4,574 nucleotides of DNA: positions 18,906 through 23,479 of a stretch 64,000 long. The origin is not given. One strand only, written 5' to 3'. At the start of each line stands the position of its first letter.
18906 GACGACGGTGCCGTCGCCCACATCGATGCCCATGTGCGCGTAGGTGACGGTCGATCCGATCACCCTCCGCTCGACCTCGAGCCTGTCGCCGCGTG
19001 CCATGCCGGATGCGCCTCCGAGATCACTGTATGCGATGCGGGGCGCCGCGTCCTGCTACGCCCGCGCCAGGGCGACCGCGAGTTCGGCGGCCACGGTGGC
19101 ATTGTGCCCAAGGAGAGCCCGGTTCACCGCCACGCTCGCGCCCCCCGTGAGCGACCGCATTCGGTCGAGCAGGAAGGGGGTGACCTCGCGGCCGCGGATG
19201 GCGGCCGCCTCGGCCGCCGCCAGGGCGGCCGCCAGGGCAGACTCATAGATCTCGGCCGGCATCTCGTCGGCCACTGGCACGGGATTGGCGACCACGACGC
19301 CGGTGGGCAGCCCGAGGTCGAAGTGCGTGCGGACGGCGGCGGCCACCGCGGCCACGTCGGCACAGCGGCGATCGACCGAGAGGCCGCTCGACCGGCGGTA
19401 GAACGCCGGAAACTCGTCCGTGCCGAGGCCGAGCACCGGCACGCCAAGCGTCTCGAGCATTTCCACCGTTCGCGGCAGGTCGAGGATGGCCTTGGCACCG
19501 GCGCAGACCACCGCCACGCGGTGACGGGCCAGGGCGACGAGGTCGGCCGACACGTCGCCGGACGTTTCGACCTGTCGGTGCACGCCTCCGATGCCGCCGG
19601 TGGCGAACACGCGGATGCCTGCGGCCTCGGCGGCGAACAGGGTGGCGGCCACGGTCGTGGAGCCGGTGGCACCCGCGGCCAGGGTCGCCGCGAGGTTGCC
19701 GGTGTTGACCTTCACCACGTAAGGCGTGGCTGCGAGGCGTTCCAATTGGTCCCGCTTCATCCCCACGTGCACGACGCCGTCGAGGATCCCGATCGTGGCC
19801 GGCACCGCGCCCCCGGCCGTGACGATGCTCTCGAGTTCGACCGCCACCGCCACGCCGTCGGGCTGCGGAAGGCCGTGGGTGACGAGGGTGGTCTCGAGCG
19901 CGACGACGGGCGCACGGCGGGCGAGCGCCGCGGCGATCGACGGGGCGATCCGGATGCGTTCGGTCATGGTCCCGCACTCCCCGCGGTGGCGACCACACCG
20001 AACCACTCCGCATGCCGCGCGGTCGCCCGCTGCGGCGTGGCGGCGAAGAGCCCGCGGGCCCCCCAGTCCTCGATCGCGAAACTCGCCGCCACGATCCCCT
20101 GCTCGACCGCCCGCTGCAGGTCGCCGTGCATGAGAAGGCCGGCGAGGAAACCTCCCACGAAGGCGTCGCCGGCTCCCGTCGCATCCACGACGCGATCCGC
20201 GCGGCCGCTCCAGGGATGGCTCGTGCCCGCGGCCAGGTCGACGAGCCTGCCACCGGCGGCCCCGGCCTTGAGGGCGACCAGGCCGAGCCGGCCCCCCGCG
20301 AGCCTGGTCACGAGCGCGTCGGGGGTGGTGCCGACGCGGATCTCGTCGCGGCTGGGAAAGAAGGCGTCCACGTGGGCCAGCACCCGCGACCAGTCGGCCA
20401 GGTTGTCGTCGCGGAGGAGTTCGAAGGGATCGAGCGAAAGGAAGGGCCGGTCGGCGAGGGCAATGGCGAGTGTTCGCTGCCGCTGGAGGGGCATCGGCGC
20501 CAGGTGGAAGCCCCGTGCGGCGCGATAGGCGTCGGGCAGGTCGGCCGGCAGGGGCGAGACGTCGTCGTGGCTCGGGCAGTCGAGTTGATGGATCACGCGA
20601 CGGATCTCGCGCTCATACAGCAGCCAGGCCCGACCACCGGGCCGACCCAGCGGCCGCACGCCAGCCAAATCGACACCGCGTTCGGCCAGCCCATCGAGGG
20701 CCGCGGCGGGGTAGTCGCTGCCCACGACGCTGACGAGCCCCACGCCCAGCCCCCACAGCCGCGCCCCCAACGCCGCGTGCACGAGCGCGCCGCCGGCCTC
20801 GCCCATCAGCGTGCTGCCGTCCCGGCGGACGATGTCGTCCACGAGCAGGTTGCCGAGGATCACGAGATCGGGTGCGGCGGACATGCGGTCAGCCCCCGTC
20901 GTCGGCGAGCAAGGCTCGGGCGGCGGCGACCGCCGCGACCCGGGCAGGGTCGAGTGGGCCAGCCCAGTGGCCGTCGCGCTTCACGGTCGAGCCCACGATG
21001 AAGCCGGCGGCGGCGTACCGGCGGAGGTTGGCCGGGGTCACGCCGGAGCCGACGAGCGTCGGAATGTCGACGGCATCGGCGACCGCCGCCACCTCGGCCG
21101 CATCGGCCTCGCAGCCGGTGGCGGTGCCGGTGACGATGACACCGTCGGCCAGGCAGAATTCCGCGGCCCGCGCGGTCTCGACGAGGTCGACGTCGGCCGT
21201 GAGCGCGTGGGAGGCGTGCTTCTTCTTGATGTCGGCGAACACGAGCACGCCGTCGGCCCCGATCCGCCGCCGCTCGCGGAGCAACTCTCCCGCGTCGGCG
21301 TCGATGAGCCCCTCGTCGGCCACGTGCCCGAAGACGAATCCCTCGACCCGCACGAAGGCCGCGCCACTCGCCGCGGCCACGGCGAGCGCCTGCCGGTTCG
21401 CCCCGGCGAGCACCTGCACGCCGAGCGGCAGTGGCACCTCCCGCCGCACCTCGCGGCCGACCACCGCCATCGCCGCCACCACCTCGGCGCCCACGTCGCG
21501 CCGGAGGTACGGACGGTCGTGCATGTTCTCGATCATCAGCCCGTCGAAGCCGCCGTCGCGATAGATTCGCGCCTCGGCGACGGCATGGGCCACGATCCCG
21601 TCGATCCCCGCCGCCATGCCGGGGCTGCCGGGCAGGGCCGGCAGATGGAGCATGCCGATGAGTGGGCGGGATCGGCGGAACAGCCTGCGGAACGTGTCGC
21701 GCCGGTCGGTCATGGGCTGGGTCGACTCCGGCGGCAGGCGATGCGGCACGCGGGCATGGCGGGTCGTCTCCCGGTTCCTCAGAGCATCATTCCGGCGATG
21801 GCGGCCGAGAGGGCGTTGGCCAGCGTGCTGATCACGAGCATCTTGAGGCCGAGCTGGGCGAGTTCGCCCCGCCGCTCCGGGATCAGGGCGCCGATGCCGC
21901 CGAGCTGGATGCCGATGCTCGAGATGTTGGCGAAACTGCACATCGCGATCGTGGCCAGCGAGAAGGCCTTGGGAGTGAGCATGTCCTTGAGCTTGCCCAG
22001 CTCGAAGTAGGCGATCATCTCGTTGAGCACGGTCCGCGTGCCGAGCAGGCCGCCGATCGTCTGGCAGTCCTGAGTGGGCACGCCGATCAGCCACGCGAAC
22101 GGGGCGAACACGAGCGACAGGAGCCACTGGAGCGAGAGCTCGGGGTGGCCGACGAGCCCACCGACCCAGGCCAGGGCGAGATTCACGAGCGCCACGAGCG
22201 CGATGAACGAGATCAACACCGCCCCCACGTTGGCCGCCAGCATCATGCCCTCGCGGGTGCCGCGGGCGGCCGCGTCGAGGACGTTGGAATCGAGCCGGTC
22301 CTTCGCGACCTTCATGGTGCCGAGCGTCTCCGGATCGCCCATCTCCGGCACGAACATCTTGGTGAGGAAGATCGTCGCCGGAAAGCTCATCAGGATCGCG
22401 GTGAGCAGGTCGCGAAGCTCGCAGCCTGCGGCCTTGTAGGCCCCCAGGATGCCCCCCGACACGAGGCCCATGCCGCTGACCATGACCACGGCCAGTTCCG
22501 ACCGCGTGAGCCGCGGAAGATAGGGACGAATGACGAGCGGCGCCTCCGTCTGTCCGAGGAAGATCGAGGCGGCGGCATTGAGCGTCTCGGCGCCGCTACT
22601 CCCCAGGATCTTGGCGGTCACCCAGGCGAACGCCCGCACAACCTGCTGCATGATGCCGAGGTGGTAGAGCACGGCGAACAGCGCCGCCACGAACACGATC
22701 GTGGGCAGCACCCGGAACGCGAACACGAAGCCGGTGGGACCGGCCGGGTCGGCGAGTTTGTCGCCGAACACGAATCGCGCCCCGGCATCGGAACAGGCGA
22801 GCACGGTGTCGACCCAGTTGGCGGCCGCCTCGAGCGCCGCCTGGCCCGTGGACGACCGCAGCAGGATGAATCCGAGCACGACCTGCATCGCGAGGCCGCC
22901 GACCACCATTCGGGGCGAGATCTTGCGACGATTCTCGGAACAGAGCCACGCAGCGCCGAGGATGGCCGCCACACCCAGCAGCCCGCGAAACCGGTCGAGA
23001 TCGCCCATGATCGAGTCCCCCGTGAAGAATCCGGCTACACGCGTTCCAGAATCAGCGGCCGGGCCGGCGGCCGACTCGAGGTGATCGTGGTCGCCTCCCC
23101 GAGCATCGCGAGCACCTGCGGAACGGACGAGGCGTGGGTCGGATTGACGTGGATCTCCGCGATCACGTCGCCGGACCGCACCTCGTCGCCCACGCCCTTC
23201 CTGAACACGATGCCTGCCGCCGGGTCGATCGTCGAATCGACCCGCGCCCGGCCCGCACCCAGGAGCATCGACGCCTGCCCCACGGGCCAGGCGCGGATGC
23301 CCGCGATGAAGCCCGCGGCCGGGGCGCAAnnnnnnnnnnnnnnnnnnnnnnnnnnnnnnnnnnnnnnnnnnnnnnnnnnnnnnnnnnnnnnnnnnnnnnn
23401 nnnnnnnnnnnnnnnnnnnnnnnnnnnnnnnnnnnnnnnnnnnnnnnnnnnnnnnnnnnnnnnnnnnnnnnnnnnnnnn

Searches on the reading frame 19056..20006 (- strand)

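Call 71: search_protein_families(library=pfam, proteins=[window:19056-20006:-], max_evalue=0.001)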
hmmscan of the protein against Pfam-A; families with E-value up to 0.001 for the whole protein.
window:19056-20006:- (316 aa): 1 family
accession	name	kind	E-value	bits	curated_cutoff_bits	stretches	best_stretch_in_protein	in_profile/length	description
PF04227.17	Indigoidine_A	-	7e-108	360.8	25.2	1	24-312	2-291/291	Indigoidine synthase A like protein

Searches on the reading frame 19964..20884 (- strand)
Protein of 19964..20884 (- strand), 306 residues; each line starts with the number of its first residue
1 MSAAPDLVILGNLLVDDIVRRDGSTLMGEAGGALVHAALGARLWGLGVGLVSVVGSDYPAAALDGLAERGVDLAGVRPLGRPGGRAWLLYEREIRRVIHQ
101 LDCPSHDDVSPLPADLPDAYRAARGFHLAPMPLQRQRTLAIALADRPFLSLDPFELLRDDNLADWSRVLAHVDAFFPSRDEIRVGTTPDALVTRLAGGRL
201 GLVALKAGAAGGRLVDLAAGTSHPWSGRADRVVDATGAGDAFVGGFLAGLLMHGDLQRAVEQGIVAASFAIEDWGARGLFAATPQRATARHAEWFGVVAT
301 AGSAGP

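Call 71: search_protein_families(library=pfam, proteins=[window:19964-20884:-], max_evalue=0.001)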
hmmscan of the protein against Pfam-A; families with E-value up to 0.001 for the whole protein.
window:19964-20884:- (306 aa): 1 family
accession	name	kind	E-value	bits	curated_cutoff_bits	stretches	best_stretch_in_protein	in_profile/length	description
PF00294.29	PfkB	-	6.5e-20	72.1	25.8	1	29-277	34-296/302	pfkB family carbohydrate kinase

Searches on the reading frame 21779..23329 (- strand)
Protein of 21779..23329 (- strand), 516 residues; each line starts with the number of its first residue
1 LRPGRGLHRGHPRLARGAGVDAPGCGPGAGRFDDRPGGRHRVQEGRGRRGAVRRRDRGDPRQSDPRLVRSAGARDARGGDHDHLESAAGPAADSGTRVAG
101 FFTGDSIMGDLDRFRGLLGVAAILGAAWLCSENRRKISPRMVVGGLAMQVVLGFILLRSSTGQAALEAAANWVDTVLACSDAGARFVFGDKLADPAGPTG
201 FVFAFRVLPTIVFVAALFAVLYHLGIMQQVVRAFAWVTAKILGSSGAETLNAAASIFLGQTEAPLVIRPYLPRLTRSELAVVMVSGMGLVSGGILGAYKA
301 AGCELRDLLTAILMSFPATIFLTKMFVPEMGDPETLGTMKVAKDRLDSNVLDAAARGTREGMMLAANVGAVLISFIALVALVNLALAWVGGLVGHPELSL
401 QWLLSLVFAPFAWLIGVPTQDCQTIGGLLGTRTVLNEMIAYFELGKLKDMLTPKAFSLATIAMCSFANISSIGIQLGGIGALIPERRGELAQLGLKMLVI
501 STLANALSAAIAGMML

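Call 71: search_protein_families(library=pfam, proteins=[window:21779-23329:-], max_evalue=0.001)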
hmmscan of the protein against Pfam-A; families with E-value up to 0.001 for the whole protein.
window:21779-23329:- (516 aa): 3 families
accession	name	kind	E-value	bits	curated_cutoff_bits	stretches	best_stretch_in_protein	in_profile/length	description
PF07662.18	Nucleos_tra2_C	-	1.2e-69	234.7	32.3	1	308-513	2-213/213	Na+ dependent nucleoside transporter C-terminus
PF01773.25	Nucleos_tra2_N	-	1.6e-23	83.4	27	1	118-190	1-73/74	Na+ dependent nucleoside transporter N-terminus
PF07670.19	Gate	-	1.1e-16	61.7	29.6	1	204-300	1-99/104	Nucleoside recognition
